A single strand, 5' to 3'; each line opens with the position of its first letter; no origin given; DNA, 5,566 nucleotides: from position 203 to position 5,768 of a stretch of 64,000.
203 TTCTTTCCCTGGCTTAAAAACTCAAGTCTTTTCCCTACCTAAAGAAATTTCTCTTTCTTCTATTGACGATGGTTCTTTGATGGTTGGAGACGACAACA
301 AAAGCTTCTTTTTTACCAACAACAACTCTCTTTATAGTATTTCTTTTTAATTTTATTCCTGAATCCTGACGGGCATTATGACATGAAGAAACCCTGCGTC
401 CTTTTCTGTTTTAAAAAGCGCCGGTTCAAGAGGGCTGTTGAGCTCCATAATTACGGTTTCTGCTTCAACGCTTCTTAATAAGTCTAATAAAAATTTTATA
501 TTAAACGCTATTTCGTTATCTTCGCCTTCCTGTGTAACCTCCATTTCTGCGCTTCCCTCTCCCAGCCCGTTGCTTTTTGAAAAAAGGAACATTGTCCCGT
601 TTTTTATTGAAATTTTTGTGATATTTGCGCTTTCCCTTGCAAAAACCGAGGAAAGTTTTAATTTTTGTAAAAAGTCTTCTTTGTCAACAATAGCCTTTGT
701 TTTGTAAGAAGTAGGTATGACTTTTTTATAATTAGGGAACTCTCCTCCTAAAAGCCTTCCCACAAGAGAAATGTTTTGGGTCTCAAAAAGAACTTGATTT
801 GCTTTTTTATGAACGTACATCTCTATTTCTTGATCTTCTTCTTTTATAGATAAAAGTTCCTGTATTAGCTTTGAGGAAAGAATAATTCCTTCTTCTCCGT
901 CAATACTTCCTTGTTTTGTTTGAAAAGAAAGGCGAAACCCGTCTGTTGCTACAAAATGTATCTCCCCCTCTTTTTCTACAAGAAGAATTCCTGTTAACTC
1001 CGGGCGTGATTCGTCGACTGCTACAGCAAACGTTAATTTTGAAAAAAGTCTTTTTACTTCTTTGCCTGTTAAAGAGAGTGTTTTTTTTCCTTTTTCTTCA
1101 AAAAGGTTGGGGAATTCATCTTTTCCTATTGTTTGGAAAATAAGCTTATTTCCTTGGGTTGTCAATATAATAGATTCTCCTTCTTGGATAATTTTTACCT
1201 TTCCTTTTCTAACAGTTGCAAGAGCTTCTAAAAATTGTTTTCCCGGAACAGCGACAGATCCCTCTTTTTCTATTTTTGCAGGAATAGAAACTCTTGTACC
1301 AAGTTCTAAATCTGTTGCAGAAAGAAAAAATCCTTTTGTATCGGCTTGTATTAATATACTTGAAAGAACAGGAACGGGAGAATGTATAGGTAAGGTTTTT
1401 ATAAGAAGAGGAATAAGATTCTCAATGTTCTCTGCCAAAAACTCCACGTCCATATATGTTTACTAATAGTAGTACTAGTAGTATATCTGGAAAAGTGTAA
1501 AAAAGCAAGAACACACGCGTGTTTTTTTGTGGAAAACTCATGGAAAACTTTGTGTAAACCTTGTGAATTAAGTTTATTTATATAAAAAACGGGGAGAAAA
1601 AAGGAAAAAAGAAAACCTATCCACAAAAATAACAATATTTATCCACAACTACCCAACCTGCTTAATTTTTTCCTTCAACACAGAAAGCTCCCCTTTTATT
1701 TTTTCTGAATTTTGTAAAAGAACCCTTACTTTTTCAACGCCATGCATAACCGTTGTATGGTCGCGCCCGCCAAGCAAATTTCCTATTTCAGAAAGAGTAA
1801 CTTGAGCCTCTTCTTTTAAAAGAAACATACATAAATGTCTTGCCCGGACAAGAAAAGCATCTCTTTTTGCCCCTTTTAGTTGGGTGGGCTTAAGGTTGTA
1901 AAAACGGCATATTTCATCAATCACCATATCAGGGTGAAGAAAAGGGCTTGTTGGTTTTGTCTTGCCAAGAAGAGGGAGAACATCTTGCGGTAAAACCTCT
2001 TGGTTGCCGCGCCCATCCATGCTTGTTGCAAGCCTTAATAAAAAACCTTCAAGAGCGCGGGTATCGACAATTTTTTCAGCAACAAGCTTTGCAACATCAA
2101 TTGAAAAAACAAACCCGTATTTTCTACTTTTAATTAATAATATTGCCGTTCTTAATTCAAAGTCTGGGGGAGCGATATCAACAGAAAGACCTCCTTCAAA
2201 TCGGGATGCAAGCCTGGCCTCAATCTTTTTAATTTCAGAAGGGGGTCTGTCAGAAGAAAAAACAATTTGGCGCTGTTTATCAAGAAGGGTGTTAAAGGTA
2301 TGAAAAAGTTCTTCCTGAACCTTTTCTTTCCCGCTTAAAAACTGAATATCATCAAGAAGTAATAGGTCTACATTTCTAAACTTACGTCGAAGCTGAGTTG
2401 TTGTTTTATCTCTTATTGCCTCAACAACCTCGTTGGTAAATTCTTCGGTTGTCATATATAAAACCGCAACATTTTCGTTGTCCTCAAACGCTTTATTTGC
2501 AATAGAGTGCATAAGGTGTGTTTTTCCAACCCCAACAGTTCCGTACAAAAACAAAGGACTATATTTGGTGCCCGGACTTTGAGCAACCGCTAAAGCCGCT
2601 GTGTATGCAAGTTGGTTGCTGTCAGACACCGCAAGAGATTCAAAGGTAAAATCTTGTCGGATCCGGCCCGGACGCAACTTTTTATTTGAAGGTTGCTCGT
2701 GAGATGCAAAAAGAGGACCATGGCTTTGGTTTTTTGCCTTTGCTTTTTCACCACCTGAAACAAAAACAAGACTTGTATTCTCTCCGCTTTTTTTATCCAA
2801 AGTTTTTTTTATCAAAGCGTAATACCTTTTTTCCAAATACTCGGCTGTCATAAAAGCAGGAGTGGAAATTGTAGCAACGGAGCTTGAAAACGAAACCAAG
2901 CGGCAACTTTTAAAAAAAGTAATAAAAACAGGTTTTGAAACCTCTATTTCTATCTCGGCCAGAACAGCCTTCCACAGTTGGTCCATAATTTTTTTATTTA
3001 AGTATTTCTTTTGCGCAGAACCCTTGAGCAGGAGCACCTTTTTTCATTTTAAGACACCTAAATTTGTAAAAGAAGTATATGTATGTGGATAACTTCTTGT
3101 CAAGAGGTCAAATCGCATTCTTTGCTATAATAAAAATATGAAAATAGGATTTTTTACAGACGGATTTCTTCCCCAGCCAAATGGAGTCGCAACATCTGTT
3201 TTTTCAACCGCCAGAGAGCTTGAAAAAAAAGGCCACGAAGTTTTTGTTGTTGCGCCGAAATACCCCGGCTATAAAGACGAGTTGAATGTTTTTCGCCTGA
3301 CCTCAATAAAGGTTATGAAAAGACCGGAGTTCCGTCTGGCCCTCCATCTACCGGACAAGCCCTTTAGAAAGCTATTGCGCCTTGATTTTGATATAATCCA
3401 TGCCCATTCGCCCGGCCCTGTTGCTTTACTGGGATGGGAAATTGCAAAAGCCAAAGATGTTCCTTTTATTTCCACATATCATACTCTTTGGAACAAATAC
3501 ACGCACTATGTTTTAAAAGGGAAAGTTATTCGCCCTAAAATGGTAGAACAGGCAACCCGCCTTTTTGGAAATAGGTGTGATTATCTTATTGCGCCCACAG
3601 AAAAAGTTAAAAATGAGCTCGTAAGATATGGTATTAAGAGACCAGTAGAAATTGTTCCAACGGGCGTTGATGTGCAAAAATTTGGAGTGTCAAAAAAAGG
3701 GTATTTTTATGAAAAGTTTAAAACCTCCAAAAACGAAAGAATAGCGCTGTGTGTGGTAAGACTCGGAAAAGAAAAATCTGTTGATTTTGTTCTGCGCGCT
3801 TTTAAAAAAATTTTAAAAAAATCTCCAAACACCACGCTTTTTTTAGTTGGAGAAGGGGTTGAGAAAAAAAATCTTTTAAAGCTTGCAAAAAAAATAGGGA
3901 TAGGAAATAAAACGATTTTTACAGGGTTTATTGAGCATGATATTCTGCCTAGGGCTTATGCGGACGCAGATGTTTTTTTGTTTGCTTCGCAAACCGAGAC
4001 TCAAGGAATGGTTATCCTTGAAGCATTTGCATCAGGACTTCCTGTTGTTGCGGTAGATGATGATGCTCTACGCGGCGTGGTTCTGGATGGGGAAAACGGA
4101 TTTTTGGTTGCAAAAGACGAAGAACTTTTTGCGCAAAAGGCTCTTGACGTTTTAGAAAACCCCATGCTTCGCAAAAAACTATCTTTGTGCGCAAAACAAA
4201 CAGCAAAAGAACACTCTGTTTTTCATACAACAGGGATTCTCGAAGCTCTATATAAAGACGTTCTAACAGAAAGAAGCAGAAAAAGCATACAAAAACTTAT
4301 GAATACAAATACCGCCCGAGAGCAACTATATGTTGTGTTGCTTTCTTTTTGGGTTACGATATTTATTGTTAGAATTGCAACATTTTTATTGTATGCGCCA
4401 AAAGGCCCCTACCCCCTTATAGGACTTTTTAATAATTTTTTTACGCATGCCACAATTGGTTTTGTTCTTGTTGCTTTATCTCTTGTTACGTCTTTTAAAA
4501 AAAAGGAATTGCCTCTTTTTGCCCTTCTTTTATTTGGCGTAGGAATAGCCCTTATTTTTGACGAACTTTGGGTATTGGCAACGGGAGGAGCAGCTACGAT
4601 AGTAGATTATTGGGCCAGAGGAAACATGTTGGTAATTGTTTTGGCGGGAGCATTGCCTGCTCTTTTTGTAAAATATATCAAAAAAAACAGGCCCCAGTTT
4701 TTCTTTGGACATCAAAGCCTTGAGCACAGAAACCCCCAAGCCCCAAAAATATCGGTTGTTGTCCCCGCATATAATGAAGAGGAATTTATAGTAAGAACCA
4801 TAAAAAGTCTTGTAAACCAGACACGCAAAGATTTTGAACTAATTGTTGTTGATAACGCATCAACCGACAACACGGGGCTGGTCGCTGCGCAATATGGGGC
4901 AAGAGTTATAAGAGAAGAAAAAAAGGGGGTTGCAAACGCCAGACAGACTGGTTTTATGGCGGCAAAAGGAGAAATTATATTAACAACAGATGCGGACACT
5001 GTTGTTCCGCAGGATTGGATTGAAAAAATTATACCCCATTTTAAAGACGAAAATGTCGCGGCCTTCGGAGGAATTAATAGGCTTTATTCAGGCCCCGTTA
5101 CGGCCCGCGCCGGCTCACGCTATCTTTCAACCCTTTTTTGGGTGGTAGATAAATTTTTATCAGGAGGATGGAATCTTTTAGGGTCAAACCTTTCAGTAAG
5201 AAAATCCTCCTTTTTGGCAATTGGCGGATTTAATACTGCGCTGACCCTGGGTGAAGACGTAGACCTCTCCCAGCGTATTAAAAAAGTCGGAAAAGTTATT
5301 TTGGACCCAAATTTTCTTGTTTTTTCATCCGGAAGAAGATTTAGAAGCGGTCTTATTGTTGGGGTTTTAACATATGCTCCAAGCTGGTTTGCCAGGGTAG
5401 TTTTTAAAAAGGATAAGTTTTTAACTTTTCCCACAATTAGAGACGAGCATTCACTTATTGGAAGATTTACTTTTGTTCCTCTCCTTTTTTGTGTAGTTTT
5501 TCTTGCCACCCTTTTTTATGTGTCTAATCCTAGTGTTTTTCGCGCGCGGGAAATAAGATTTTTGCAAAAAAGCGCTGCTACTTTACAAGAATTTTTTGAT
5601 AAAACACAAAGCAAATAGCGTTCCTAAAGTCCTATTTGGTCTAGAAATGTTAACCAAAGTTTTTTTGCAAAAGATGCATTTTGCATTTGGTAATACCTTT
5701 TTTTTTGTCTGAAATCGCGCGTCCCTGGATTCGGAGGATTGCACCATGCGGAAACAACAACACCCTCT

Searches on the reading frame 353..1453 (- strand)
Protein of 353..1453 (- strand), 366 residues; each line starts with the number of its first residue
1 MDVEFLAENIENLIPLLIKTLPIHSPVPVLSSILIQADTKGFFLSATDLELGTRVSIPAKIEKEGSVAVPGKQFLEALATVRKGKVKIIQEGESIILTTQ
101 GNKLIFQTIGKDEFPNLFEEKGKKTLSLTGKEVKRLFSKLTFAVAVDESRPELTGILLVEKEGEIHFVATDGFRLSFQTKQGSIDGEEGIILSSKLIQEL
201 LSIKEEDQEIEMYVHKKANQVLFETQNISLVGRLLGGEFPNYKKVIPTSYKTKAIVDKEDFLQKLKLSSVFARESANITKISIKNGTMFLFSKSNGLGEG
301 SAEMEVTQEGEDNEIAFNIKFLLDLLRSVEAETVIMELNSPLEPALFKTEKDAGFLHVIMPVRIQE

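Call 8: search_protein_families(library=pfam, proteins=[window:353-1453:-], max_evalue=0.01)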
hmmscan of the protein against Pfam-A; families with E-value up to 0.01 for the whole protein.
window:353-1453:- (366 aa): 3 families
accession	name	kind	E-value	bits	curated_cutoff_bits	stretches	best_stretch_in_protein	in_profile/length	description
PF02768.20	DNA_pol3_beta_3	-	2.3e-22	79.5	27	1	243-363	1-121/121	DNA polymerase III beta subunit, C-terminal domain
PF02767.21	DNA_pol3_beta_2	-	5.1e-20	72.3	27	1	128-241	2-116/116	DNA polymerase III beta subunit, central domain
PF00712.24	DNA_pol3_beta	-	6.1e-18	65.6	24.4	1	18-117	18-119/120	DNA polymerase III beta subunit, N-terminal domain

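Call 69: find_encoding_contigs(protein=window:353-1453:-, flank=10000, max_places=2)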
Protein window:353-1453:- (366 aa): 22 contigs read that carry it; 2 places shown.
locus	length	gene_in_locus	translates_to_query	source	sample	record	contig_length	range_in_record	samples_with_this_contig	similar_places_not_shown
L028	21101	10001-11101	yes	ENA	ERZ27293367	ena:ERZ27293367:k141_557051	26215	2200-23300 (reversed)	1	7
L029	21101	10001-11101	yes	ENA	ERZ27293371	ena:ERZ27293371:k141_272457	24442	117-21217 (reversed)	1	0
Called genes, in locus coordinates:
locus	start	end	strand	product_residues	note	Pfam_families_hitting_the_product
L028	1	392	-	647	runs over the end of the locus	PF04041:Glyco_hydro_130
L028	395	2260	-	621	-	PF04041:Glyco_hydro_130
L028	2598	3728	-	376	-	PF00438:S-AdoMet_synt_N, PF02772:S-AdoMet_synt_M, PF02773:S-AdoMet_synt_C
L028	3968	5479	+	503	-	PF13231:PMT_2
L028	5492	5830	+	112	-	PF14076:DUF4258 (weak)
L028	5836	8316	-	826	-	PF13439:Glyco_transf_4, PF13579:Glyco_trans_4_4, PF00534:Glycos_transf_1, PF13692:Glyco_trans_1_4, PF13506:Glyco_transf_21, PF00535:Glycos_transf_2, PF13641:Glyco_tranf_2_3, PF13632:Glyco_trans_2_3, +1 more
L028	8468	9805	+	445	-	PF11638:DnaA_N, PF01695:IstB_IS21, PF00308:Bac_DnaA, PF01637:ATPase_2 (faint), PF13401:AAA_22 (faint), PF00004:AAA, PF13173:AAA_14 (weak), PF08299:Bac_DnaA_C, +1 more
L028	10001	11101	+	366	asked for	PF00712:DNA_pol3_beta, PF02767:DNA_pol3_beta_2, PF02768:DNA_pol3_beta_3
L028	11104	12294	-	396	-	-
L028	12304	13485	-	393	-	PF01551:Peptidase_M23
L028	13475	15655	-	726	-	PF12846:AAA_10, PF19044:P-loop_TraG, PF01935:DUF87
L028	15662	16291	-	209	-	PF26593:TraC-like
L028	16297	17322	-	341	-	PF12666:PrgI (weak), PF13620:CarboxypepD_reg (weak)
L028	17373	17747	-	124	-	PF05635:23S_rRNA_IVP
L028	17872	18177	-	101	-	PF18895:T4SS_pilin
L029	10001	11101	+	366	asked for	PF00712:DNA_pol3_beta, PF02767:DNA_pol3_beta_2, PF02768:DNA_pol3_beta_3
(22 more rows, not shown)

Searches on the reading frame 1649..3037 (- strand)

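Call 8: search_protein_families(library=pfam, proteins=[window:1649-3037:-], max_evalue=0.01)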
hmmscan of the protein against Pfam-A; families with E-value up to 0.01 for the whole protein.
window:1649-3037:- (462 aa): 16 families
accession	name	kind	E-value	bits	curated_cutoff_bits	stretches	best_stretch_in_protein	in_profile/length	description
PF00308.24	Bac_DnaA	-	8.5e-65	218.3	23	1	127-287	2-162/162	Bacterial DnaA ATPAse domain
PF08299.17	Bac_DnaA_C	-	2.7e-21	75.8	31.5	1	369-437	1-69/69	Bacterial dnaA protein helix-turn-helix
PF01695.23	IstB_IS21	-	1.5e-09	38.1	24.1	1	122-265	59-195/238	IstB-like ATP binding protein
PF00004.35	AAA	-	3.4e-08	34.5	21.2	1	163-280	2-123/131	ATPase family associated with various cellular activities (AAA)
PF11638.13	DnaA_N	-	7.7e-08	32.4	24.6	1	20-80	2-63/65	DnaA N-terminal domain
PF13173.12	AAA_14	-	8.6e-07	29.5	27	1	161-281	4-116/129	AAA domain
PF13401.12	AAA_22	-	1e-05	26.3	27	1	161-250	7-110/130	AAA domain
PF01637.24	ATPase_2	-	1e-05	25.9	33.2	1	158-259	19-113/225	ATPase domain predominantly from Archaea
PF24883.2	NPHP3_N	-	1.6e-05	25.6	24.8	1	160-255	23-123/164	Nephrocystin 3, N-terminal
PF13191.12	AAA_16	-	0.00012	23.1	32.6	1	147-254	14-126/167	AAA ATPase domain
PF07728.20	AAA_5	-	0.00014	22.3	22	1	161-256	1-94/139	AAA domain (dynein-related subfamily)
PF00270.35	DEAD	-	0.00086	19.5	26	0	184-267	89-162/167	DEAD/DEAH box helicase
PF04209.19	HgmA_C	-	0.00093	19.5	21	1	72-146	63-134/153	Homogentisate 1,2-dioxygenase C-terminal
PF12775.13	AAA_7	-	0.00099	19.1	25.8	1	126-215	3-89/181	P-loop containing dynein motor region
PF25201.1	nSTAND6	-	0.0019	18.7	27.7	0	158-207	17-70/148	Novel STAND NTPase 6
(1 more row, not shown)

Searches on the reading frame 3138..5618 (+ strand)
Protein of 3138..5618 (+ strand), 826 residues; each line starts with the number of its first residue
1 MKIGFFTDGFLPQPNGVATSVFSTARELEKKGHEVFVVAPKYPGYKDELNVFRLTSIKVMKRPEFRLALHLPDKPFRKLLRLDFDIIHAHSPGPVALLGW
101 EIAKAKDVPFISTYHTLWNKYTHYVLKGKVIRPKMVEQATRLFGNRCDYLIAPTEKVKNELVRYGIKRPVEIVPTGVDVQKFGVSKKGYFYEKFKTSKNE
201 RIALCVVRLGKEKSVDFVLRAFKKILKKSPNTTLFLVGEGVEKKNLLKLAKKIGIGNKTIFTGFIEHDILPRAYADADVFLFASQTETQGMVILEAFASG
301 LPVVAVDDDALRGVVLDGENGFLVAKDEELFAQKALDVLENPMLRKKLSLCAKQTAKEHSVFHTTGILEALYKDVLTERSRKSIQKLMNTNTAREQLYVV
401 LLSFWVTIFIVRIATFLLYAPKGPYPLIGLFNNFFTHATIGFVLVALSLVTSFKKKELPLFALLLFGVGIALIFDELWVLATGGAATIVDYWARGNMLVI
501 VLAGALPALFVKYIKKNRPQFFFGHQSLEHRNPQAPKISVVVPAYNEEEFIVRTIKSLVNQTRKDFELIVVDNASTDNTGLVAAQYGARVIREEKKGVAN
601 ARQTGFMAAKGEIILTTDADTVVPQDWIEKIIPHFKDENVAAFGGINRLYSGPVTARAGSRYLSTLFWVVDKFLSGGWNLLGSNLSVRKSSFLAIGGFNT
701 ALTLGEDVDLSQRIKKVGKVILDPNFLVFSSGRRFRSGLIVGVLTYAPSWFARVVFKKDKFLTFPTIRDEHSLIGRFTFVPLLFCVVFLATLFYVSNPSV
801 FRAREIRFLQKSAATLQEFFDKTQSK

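Call 8: search_protein_families(library=pfam, proteins=[window:3138-5618:+], max_evalue=0.01)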
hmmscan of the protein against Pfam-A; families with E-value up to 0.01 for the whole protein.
window:3138-5618:+ (826 aa): 14 families
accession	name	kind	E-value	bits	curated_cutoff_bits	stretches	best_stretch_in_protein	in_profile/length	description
PF00534.26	Glycos_transf_1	-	1.7e-37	129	26.4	1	193-350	8-167/172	Glycosyl transferases group 1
PF13439.12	Glyco_transf_4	-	6.6e-37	127.6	28.5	1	15-180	2-169/170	Glycosyltransferase Family 4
PF00535.33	Glycos_transf_2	-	1e-35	123.6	23.3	1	539-658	1-127/168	Glycosyl transferase family 2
PF13692.12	Glyco_trans_1_4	-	6.6e-32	111.1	27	1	201-341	2-142/142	Glycosyl transferases group 1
PF13579.12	Glyco_trans_4_4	-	1.3e-19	71.5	29.7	1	15-176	1-158/158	Glycosyl transferase 4-like domain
PF13641.12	Glyco_tranf_2_3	-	1.2e-14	55.4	27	1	536-715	1-195/230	Glycosyltransferase like family 2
PF10111.15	Glyco_tranf_2_2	-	2e-08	34.5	27.3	1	539-632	1-103/276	Glycosyltransferase like family 2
PF13632.12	Glyco_trans_2_3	-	1.9e-07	31.5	27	1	613-720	1-112/198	Glycosyl transferase family group 2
PF13506.12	Glyco_transf_21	-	3.3e-06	27.1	21.7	1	601-726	21-150/174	Glycosyl transferase family 21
PF13524.12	Glyco_trans_1_2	-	6.7e-05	23.3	25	1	252-361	27-135/144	Glycosyl transferase-like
PF13477.12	Glyco_trans_4_2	-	9.6e-05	23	23.4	1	21-116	13-108/139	Glycosyl transferase 4-like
PF20706.3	GT4-conflict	-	0.00028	20.4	26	1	88-305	88-310/385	Family 4 Glycosyltransferase in conflict systems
PF02709.20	Glyco_transf_7C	-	0.0075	16.3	23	0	676-718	15-59/78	N-terminal domain of galactosyltransferase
PF08323.17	Glyco_transf_5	-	0.009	16.2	22.7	0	16-54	17-56/239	Starch synthase catalytic domain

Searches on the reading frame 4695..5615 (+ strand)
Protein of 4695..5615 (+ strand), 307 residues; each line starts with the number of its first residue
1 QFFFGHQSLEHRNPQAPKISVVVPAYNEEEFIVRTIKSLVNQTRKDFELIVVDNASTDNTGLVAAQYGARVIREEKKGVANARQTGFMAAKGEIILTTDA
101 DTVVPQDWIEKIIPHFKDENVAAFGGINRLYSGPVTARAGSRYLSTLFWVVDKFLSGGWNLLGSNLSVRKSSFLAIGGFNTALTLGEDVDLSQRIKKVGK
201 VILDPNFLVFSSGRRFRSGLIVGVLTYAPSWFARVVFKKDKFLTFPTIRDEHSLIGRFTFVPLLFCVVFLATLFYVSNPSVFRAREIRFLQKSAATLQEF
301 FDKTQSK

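Call 66: search_solved_structures(query=window:4695-5615:+, max_evalue=0.001)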
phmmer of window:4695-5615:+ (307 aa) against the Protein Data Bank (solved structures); distinct sequences matched with E-value up to 0.001: 36.
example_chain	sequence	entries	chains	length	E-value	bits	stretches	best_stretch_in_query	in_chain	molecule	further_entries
2z87_A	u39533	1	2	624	5.3e-20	75.2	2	14-125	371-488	Chondroitin synthase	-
2z86_A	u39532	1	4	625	5.4e-20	75.2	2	14-125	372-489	Chondroitin synthase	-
6p61_A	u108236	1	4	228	5.1e-15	58.9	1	10-113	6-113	Glycosyltransferase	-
5hea_A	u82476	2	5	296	4.7e-13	52.4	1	18-115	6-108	Putative glycosyltransferase (GalT1)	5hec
8vh7_A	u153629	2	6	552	6.4e-12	48.7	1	11-114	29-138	Heparosan synthase B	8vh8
8viw_A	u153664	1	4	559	6.7e-12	48.6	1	11-114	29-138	Heparosan synthase B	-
3bcv_A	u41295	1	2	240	1.3e-11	47.7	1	16-130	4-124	Putative glycosyltransferase protein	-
5mlz_A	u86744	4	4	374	4.8e-11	45.8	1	14-125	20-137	Dolichol monophosphate mannose synthase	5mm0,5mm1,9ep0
6yv7_B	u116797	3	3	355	5.5e-11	45.6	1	16-200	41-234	Glycosyl transferase, family 2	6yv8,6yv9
6yv7_A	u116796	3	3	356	5.5e-11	45.6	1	16-200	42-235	Glycosyl transferase, family 2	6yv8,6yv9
6h1j_A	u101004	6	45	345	1.4e-10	44.4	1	6-121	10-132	Probable ss-1,3-N-acetylglucosaminyltransferase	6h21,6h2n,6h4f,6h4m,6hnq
9hwj_A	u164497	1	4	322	1.1e-08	38.1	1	17-127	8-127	Undecaprenyl-phosphate 4-deoxy-4-formamido-L-arabinose transferase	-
5tze_C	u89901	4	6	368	3.4e-08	36.5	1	18-112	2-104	Glycosyl transferase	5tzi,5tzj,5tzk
5tz8_A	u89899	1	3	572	4e-08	36.2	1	18-111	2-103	Glycosyl transferase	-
9bhc_C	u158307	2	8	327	7.7e-07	32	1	17-145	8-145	Undecaprenyl-phosphate 4-deoxy-4-formamido-L-arabinose transferase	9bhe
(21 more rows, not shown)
